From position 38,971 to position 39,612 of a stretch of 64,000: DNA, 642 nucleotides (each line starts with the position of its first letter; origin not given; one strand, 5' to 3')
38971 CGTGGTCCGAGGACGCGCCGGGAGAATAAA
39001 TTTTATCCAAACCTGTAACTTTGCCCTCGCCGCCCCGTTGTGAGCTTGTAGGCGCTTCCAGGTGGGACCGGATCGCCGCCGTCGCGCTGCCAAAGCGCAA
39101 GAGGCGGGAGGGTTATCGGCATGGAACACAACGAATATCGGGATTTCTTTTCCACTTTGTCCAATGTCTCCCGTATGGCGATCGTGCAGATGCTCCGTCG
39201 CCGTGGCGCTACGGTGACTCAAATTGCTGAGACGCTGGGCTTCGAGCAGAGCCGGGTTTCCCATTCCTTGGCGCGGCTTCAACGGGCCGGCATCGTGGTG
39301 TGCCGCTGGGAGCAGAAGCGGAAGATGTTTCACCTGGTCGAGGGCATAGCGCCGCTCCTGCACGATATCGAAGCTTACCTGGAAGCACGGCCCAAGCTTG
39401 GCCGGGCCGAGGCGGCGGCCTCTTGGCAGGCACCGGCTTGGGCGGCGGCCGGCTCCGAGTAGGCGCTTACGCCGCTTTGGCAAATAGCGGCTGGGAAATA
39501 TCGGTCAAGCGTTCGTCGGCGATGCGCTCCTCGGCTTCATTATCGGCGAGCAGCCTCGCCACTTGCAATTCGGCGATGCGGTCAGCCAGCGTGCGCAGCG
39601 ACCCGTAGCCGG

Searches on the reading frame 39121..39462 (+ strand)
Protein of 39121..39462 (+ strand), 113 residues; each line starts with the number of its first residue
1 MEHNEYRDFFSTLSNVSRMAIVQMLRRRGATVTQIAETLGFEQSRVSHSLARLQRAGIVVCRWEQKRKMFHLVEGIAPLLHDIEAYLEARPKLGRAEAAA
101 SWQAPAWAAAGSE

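Call 52: search_protein_families(library=pfam, proteins=[window:39121-39462:+], max_evalue=0.0001)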
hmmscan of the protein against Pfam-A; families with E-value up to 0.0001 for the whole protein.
window:39121-39462:+ (113 aa): 4 families
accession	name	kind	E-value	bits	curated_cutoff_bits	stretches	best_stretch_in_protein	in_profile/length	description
PF01022.26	HTH_5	-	5.3e-10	39.5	22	1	17-59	3-45/47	Bacterial regulatory protein, arsR family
PF12840.13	HTH_20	-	2.8e-08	34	27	1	13-61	1-50/51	Helix-turn-helix domain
PF12802.13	MarR_2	-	3e-06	27.7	27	1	21-59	10-50/61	MarR family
PF01978.25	TrmB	-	6.7e-06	26.3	25.6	1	23-72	16-64/68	Sugar-specific transcriptional regulator TrmB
